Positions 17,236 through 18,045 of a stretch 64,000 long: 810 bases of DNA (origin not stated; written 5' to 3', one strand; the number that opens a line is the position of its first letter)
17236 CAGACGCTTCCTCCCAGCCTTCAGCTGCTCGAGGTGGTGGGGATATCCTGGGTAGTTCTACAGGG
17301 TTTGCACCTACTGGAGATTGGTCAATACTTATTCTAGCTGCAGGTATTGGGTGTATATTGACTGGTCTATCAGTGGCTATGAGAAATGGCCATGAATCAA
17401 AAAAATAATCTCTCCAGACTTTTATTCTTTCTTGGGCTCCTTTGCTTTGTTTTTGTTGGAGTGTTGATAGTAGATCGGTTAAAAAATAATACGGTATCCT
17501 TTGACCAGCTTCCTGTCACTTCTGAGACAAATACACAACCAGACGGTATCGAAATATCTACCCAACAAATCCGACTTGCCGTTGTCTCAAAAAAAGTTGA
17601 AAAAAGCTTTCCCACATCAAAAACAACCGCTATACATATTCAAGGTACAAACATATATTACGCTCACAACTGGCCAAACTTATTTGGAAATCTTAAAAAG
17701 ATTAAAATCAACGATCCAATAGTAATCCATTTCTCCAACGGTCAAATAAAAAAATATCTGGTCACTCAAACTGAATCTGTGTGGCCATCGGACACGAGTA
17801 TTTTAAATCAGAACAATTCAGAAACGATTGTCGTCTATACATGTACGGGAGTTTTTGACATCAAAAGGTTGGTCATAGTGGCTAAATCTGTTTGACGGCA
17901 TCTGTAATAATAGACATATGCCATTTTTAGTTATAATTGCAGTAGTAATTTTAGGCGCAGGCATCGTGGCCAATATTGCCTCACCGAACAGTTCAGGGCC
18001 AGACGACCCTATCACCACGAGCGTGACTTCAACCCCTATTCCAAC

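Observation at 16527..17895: Sortase gene overlapping the 3' end of an FN3 surface protein whose tail reads APTGD-TM-basic: candidate non-canonical sorting motif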

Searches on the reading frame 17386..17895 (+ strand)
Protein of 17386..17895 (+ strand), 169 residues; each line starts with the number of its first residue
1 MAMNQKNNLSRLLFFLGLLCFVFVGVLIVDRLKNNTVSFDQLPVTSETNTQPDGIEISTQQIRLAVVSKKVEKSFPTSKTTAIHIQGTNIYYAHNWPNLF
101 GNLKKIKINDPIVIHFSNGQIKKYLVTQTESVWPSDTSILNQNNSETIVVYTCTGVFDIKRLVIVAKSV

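Call 3: search_protein_families(library=pfam, proteins=[window:17386-17895:+], max_evalue=0.01)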
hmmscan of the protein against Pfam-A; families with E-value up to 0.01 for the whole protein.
window:17386-17895:+ (169 aa): 1 family
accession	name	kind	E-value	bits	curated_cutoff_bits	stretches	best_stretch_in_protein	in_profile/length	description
PF04203.18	Sortase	-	1.2e-12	48.1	26.6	1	83-168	34-124/125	Sortase domain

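Call 4: search_protein_families(library=ncbifam, proteins=[window:17386-17895:+], max_evalue=0.01)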
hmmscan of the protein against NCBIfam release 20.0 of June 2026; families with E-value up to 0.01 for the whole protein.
window:17386-17895:+ (169 aa): 5 families
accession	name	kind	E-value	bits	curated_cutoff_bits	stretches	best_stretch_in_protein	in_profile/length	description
NF033745.1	class_C_sortase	subfamily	1.5e-07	31.3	160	1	98-166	149-218/220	class C sortase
TIGR01076.1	sortase_fam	subfamily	1.8e-07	31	39.35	1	97-167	55-126/136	sortase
NF033746.1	class_D_sortase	subfamily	2.7e-06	27.2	165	1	70-154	32-115/135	class D sortase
NF058671.1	sortase_SrtD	exception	1.4e-05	24.9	140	1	98-153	114-168/187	class D sortase, LPxTATN-specific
TIGR03784.1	marine_sortase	equivalog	0.00038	20.1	158.25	1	86-153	90-156/174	class GN sortase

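Call 7: find_homologous_proteins(query=window:17386-17892:+, max_evalue=0.001)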
Query window:17386-17892:+ (169 aa): 4 proteins with E <= 0.001 among 62 candidates.
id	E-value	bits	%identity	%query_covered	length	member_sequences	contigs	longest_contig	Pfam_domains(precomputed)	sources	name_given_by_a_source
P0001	3.4e-101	353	96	99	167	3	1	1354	PF04203.19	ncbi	-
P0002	6.3e-21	93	36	96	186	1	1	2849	PF04203.19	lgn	-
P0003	9.5e-18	82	39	92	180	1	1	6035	PF04203.19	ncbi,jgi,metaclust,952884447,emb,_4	jgi:LPXTG-site transpeptidase (sortase) family protein|metaclust:\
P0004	8.9e-11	60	41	48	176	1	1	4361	PF04203.19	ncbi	-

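Call 10: search_solved_structures(query=window:17386-17892:+, max_evalue=1, show_alignments=3)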
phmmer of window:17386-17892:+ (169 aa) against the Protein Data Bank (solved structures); distinct sequences matched with E-value up to 1: 10.
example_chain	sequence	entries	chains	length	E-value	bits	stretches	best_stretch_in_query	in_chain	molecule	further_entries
6bwe_A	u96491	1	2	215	0.00058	22.8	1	98-163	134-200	Putative fimbrial associated sortase-like protein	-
5k9a_A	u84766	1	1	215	0.00058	22.8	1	98-163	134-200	Putative fimbrial associated sortase-like protein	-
4d70_A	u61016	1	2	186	0.001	22.1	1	98-157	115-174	SORTASE FAMILY PROTEIN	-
8t28_A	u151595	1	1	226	0.0014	21.6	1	98-156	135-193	Class C sortase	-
2kw8_A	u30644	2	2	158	0.0019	21.2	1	55-166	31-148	LPXTG-site transpeptidase family protein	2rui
24rr_A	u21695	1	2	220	0.019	17.9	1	97-157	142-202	Ebp pilus assembly class C sortase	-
5hu4_A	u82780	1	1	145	0.031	17.2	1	96-165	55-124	Cysteine protease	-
1t2p_A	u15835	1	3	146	0.48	13.4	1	97-154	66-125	sortase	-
1ija_A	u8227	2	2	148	0.5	13.3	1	97-154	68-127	Sortase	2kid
2mlm_A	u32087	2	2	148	0.5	13.3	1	97-154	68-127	Sortase family protein | Sortase A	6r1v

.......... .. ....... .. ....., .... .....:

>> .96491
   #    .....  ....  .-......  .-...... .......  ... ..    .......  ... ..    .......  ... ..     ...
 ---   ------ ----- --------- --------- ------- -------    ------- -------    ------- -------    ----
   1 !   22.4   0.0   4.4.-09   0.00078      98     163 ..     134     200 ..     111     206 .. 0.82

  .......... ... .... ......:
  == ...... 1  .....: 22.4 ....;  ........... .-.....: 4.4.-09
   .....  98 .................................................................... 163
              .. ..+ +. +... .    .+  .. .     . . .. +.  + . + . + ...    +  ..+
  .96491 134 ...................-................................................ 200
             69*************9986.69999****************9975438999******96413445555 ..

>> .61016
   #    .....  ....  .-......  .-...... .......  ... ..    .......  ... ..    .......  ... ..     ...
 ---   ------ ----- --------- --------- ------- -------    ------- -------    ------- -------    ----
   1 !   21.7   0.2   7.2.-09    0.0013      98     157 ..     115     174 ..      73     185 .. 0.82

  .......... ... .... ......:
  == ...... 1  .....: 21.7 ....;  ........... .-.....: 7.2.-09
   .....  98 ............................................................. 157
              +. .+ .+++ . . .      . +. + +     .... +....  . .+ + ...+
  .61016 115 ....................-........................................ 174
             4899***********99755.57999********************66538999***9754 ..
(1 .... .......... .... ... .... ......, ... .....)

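Call 11: find_encoding_contigs(protein=P0003, flank=6000, max_places=3)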
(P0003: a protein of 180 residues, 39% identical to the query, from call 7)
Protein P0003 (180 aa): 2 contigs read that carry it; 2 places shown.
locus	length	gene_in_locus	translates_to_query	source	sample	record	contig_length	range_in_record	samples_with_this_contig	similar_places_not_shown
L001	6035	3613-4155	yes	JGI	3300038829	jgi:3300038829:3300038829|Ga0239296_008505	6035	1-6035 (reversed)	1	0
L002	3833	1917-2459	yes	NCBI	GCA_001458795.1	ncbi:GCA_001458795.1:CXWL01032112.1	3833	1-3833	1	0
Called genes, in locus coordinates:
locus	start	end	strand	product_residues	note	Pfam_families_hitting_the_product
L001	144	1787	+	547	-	-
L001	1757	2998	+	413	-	PF13620:CarboxypepD_reg (weak)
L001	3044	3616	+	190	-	-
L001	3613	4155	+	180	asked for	PF04203:Sortase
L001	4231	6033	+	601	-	?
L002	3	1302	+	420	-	PF13620:CarboxypepD_reg (weak)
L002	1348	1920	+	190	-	-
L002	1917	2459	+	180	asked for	PF04203:Sortase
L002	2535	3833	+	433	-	?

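Call 12: find_encoding_contigs(protein=P0004, flank=6000, max_places=3)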
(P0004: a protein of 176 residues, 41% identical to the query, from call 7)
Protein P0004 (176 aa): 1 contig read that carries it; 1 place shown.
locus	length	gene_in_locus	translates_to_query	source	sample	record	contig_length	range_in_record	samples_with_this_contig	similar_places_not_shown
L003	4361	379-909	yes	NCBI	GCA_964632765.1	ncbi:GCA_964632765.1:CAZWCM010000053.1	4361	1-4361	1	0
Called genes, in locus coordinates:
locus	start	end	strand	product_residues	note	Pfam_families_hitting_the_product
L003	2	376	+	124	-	?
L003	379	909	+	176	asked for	PF04203:Sortase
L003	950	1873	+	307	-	PF00188:CAP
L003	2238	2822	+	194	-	-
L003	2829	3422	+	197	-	PF00925:GTP_cyclohydro2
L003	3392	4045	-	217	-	PF01209:Ubie_methyltran, PF03848:TehB (weak), PF05175:MTS, PF13489:Methyltransf_23, PF13649:Methyltransf_25, PF13847:Methyltransf_31, PF08241:Methyltransf_11, PF08242:Methyltransf_12, +2 more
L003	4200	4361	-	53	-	?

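Call 16: find_encoding_contigs(protein=P0002, flank=6000, max_places=3)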
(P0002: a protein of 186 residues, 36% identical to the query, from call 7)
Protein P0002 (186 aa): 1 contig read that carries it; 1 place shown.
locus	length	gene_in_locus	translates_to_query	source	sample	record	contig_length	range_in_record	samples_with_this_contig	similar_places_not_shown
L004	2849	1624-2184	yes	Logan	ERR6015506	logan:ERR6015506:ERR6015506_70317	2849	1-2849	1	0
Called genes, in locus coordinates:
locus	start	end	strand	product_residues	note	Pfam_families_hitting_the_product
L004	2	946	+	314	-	?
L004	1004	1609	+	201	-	-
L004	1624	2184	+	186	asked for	PF04203:Sortase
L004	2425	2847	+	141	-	?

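Call 34: find_homologous_proteins(query=A4, max_evalue=0.00001)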
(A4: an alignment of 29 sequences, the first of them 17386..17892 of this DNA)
Query A4 (29 sequences) (169 aa, profile of the alignment): 543 proteins with E <= 0.00001 among 3101 candidates; the best 120 are listed.
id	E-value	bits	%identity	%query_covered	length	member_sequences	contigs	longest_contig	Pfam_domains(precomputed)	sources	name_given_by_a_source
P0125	2.5e-70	254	35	95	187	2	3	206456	PF04203.19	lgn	-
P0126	7.7e-70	252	34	95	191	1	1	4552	PF04203.19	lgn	-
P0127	1.2e-69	251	33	95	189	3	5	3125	PF04203.19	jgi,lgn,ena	-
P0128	2.1e-69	251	31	96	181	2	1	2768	PF04203.19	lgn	-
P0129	3.2e-69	250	28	93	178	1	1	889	PF04203.19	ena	-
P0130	5.1e-69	249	35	98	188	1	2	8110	PF04203.19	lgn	-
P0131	1.2e-68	248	34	95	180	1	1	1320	PF04203.19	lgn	-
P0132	1.8e-68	248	34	95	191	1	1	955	PF04203.19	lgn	-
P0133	1.8e-68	248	33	95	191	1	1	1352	PF04203.19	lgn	-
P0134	3.2e-68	247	38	72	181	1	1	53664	PF04203.19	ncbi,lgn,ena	-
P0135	3.6e-68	247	34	95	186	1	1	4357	PF04203.19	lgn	-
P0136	5.5e-68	246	35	97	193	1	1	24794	PF04203.19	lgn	-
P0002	6.2e-68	246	36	96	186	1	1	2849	PF04203.19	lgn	-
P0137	7.4e-68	246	33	93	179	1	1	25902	PF04203.19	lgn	-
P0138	3.4e-67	243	31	93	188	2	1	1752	PF04203.19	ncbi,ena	-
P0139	3.4e-67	243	35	85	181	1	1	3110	PF04203.19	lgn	-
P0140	3.7e-67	243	39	69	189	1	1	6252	PF04203.19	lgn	-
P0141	4.9e-67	243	35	95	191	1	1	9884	PF04203.19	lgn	-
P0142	6.0e-67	243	33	95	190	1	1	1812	PF04203.19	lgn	-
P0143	1.0e-66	242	35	91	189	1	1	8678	PF04203.19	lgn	-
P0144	1.1e-66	242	38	87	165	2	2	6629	PF04203.19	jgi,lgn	-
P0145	1.1e-66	242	34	96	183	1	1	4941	PF04203.19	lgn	-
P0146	1.1e-66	242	33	93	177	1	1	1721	PF04203.19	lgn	-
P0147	1.2e-66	242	33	93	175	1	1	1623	PF04203.19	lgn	-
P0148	1.2e-66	242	44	47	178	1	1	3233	PF04203.19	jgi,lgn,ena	-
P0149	1.4e-66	241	34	85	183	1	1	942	PF04203.19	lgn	-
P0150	1.5e-66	241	38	72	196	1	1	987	PF04203.19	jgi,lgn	-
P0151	1.8e-66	241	33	95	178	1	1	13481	PF04203.19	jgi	jgi:LPXTG-site transpeptidase (sortase) family protein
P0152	2.0e-66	241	33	94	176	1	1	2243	PF04203.19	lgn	-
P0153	3.2e-66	240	34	93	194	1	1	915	PF04203.19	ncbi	-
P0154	4.2e-66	240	38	71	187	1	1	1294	PF04203.19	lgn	-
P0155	4.8e-66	240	33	95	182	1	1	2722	PF04203.19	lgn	-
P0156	4.9e-66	240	37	70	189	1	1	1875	PF04203.19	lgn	-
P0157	5.1e-66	240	32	95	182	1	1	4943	PF04203.19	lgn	-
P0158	6.0e-66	239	33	93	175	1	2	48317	PF04203.19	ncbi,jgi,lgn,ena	-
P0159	6.3e-66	239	35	93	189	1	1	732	PF04203.19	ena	-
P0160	7.3e-66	239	32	86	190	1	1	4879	PF04203.19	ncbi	-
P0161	8.5e-66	239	33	93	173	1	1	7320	PF04203.19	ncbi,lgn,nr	ncbi:sortase [Candidatus Gottesmanbacteria bacterium]|nr:sortase [Candidatus Gottesmanbacteria bacte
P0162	1.1e-65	239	34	93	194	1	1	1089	PF04203.19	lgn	-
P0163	1.2e-65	238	35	95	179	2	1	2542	PF04203.19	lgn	-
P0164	1.4e-65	238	35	85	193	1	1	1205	PF04203.19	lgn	-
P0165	1.5e-65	238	36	81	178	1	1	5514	PF04203.19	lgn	-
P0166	1.5e-65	238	32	95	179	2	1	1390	PF04203.19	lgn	-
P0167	1.8e-65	238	37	86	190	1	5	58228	PF04203.19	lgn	-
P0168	2.4e-65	237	37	93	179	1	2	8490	PF04203.19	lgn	-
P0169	2.4e-65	237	29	93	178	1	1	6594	PF04203.19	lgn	-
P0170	2.5e-65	237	35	85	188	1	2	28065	PF04203.19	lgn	-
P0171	2.5e-65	237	31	95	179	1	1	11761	PF04203.19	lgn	-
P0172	2.6e-65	237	34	92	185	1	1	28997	PF04203.19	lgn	-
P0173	2.7e-65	237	34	91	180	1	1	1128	PF04203.19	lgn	-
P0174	3.2e-65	237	31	95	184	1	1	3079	PF04203.19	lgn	-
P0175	3.2e-65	237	42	71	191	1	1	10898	PF04203.19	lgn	-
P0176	3.2e-65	237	31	95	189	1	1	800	PF04203.19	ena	-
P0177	3.4e-65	237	33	93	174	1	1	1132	PF04203.19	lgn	-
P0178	3.4e-65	237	32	95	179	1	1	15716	PF04203.19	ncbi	-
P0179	3.6e-65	237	30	95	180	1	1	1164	PF04203.19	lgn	-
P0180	3.7e-65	237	32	95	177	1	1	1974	PF04203.19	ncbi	-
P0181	3.7e-65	237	32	93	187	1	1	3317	PF04203.19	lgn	-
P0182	3.7e-65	237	29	95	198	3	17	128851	PF04203.19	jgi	-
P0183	4.0e-65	237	31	93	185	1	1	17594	PF04203.19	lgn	-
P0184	4.1e-65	237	32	95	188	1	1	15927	PF04203.19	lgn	-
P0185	4.2e-65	237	31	93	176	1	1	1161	PF04203.19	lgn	-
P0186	4.2e-65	237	33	84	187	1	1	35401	PF04203.19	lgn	-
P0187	4.6e-65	236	29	93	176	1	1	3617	PF04203.19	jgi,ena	-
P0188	4.7e-65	236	38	91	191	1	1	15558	PF04203.19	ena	-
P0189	7.3e-65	236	33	95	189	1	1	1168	PF04203.19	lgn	-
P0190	8.3e-65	236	33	95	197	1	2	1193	PF04203.19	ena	-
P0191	1.0e-64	235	32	93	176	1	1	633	PF04203.19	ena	-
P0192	1.0e-64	235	48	47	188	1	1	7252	PF04203.19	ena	-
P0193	1.1e-64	235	33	93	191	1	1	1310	PF04203.19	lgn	-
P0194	1.7e-64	235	33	86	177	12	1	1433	PF04203.19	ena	-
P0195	1.7e-64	235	31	93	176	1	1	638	PF04203.19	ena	-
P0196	1.7e-64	235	36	95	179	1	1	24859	PF04203.19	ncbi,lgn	-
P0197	1.8e-64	235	40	49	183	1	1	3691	PF04203.19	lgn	-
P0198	1.8e-64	235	31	95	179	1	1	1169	PF04203.19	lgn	-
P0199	1.9e-64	234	33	93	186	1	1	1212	PF04203.19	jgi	jgi:sortase A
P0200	2.0e-64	234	35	93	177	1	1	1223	PF04203.19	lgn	-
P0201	2.0e-64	234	30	94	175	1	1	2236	PF04203.19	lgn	-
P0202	2.2e-64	234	30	95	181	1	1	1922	PF04203.19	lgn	-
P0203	2.2e-64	234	34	95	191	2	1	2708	PF04203.19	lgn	-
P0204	2.3e-64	234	36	71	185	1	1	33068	PF04203.19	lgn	-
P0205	2.4e-64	234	32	95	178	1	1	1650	PF04203.19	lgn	-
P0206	2.4e-64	234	33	93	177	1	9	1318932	PF04203.19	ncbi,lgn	-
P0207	2.5e-64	234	29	92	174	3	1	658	PF04203.19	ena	-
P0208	2.7e-64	234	32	96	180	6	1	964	PF04203.19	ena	-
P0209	2.8e-64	234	35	92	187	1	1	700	PF04203.19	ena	-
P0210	2.9e-64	234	34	93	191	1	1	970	PF04203.19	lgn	-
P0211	3.4e-64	234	32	96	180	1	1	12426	PF04203.19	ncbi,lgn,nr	ncbi:MAG: sortase [bacterium]|nr:sortase [bacterium]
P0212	3.5e-64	234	31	95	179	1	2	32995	PF04203.19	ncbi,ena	ncbi:MAG: sortase [Patescibacteria group bacterium]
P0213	4.2e-64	233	33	86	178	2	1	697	PF04203.19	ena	-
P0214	4.2e-64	233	36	69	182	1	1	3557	PF04203.19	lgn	-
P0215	4.4e-64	233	31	94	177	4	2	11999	PF04203.19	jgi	-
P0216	4.5e-64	233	32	95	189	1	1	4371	PF04203.19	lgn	-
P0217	4.9e-64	233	39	69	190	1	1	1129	PF04203.19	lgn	-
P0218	5.8e-64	233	36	86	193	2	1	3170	PF04203.19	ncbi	-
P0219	5.8e-64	233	28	94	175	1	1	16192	PF04203.19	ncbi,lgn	-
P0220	6.2e-64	233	31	95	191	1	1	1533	PF04203.19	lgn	-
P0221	6.3e-64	233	30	93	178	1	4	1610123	PF04203.19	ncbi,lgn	-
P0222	6.6e-64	233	31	95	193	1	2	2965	PF04203.19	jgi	jgi:LPXTG-site transpeptidase (sortase) family protein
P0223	6.9e-64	233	32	93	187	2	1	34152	PF04203.19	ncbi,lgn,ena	-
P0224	8.0e-64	232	30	91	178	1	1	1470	PF04203.19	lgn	-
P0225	8.7e-64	232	30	93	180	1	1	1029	PF04203.19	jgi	jgi:LPXTG-site transpeptidase (sortase) family protein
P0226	9.3e-64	232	34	95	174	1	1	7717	PF04203.19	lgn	-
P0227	9.3e-64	232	33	93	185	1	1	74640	PF04203.19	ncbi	-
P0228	9.5e-64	232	37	84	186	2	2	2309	PF04203.19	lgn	-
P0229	9.7e-64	232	30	93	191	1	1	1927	PF04203.19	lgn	-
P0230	1.2e-63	232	31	94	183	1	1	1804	PF04203.19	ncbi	-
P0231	1.3e-63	232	35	48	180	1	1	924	PF04203.19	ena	-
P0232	1.4e-63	232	33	93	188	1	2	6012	PF04203.19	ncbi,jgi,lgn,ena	-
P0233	1.4e-63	232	33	97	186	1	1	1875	PF04203.19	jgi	jgi:LPXTG-site transpeptidase (sortase) family protein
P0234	1.5e-63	232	33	74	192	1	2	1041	PF04203.19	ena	-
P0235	1.5e-63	231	44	48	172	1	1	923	PF04203.19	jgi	jgi:LPXTG-site transpeptidase (sortase) family protein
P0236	1.9e-63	231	32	95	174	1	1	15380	PF04203.19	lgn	-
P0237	2.0e-63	231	34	89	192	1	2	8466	PF04203.19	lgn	-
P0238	2.3e-63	231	37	83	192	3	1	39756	PF04203.19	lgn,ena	-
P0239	2.3e-63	231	30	93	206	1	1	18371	PF04203.19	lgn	-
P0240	2.5e-63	231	30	91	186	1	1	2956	PF04203.19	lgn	-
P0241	2.5e-63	231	35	75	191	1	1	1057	PF04203.19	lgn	-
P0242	2.6e-63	231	33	93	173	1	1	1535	PF04203.19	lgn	-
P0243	2.6e-63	231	31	83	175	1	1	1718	PF04203.19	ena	-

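Call 43: predict_structure(alignment_id=A5)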
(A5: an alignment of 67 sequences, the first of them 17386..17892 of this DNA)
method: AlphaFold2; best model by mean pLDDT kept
length: 169 residues; sequences in the alignment: 67
mean_pLDDT: 83.5   pTM: 0.71
mean pLDDT of the five models: 83.5, 82.0, 79.6, 77.5, 75.3
residues with pLDDT >= 90: 90; 70-90: 47; 50-70: 18; < 50: 14
segments of 3 or more residues with pLDDT < 50: 36-47
pLDDT, mean of each block of 10 residues (from residue 1): 68 96 91 54 51 94 91 71 87 90 95 94 96 81 82 85 95
secondary structure, 60 per line:
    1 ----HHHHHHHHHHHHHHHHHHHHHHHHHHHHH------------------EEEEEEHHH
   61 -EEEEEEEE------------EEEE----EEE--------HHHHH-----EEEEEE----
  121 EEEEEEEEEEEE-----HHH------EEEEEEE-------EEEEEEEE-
elements in order: H5-33 E52-57 E62-69 E82-85 E90-92 H101-105 E111-116 E121-132 E147-153 E161-168

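Call 46: search_solved_structures(query=A5, max_evalue=0.01)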
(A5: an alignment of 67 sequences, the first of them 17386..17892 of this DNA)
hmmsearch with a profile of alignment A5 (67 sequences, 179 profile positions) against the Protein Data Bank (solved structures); distinct sequences matched with E-value up to 0.01: 48.
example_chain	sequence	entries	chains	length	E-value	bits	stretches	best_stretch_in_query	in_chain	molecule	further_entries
2kw8_A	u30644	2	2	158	1.3e-12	50.8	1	45-175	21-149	LPXTG-site transpeptidase family protein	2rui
4d70_A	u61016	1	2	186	1e-11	47.9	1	34-177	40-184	SORTASE FAMILY PROTEIN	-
5hu4_A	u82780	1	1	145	2e-11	46.9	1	81-177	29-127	Cysteine protease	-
5k9a_A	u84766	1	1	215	9e-11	44.8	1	47-176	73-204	Putative fimbrial associated sortase-like protein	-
6bwe_A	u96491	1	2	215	9.6e-11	44.7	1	48-176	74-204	Putative fimbrial associated sortase-like protein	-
24rr_A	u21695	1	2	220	2.5e-09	40.1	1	36-174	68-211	Ebp pilus assembly class C sortase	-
8t28_A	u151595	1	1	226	4.7e-09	39.2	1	45-165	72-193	Class C sortase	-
4d7w_A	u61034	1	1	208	8.6e-09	38.3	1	46-173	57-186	SORTASE FAMILY PROTEIN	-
2xwg_A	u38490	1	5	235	1.3e-08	37.8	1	53-175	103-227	SORTASE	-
2mlm_A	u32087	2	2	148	4.6e-08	36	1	46-171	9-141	Sortase family protein | Sortase A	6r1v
1ija_A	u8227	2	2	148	9.8e-08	34.9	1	46-171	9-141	Sortase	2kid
1t2p_A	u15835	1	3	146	1.2e-07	34.6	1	47-171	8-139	sortase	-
3rcc_A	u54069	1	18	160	2.2e-07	33.7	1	45-178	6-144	Sortase SrtA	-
6ixz_A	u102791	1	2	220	3.2e-07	33.2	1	54-173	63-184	Sortase family protein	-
7d6p_A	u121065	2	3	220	3.3e-07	33.2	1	54-173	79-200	Sortase family protein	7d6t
3o0p_A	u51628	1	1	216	9.1e-06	28.5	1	55-173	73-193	Sortase family protein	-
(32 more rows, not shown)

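Call 47: fold_search(model_id=the predicted structure, library=pdb)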
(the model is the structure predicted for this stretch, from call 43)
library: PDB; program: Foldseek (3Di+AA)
matches with E <= 10: 641; with E <= 0.001: 106
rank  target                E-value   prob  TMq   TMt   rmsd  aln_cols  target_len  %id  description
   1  6bwe_B                2.4e-09  1.00  0.61  0.55   4.1       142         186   27  Sortase A from Corynebacterium diphtheriae, lid mutant (released 2017-12-27)
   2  6ixz_B                5.2e-09  1.00  0.57  0.55   9.5       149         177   20  X-ray structure of sortase C from Clostridium perfringens SM101 (released 2019-08-14)
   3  6ixz_A                5.8e-09  1.00  0.53  0.48   9.4       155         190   20  X-ray structure of sortase C from Clostridium perfringens SM101 (released 2019-08-14)
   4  6bwe_A                6.2e-09  1.00  0.57  0.52  12.8       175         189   23  Sortase A from Corynebacterium diphtheriae, lid mutant (released 2017-12-27)
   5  3o0p                  1.0e-08  1.00  0.60  0.53   6.3       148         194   21  Pilus-related Sortase C of Group B Streptococcus (released 2011-03-09)
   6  3tbe_E                1.0e-08  1.00  0.59  0.52  11.3       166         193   17  The crystal structure of the complex of Streptococcus agalactiae sortase C1 and MTSET (released 2011-10-26)
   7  5k9a                  1.1e-08  1.00  0.58  0.46   3.2       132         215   27  Sortase A from Corynebacterium diphtheriae (released 2016-06-15)
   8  4g1j_A                1.1e-08  1.00  0.60  0.51   6.9       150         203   18  Sortase C1 of GBS Pilus Island 1 (released 2012-12-05)
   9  7d6t_B                1.1e-08  1.00  0.56  0.52   8.9       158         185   21  X-ray structure of Clostridium perfringens sortase C with the C-terminal cell wall sorting motif. (released 2021-06-02)
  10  4d7w                  1.3e-08  1.00  0.60  0.53   3.8       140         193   23  Crystal structure of sortase C1 (SrtC1) from Streptococcus agalactiae (released 2015-08-19)
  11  2xwg_D                1.3e-08  1.00  0.59  0.55   6.3       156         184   19  Crystal structure of sortase C-1 from Actinomyces oris (formerly Actinomyces naeslundii) (released 2011-02-23)
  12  3tbe_C                1.3e-08  1.00  0.61  0.55   6.8       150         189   19  The crystal structure of the complex of Streptococcus agalactiae sortase C1 and MTSET (released 2011-10-26)
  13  2w1j_A                1.4e-08  1.00  0.60  0.52   2.6       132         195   20  CRYSTAL STRUCTURE OF SORTASE C-1 (SRTC-1) from Streptococcus pneumoniae (released 2008-12-23)
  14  4g1j_B                1.4e-08  1.00  0.60  0.51   3.7       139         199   19  Sortase C1 of GBS Pilus Island 1 (released 2012-12-05)
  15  7s4o_A                1.4e-08  1.00  0.61  0.61   4.8       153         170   14  Structure of C208A Sortase A from Streptococcus pyogenes bound to LPATS peptide (released 2022-09-07)
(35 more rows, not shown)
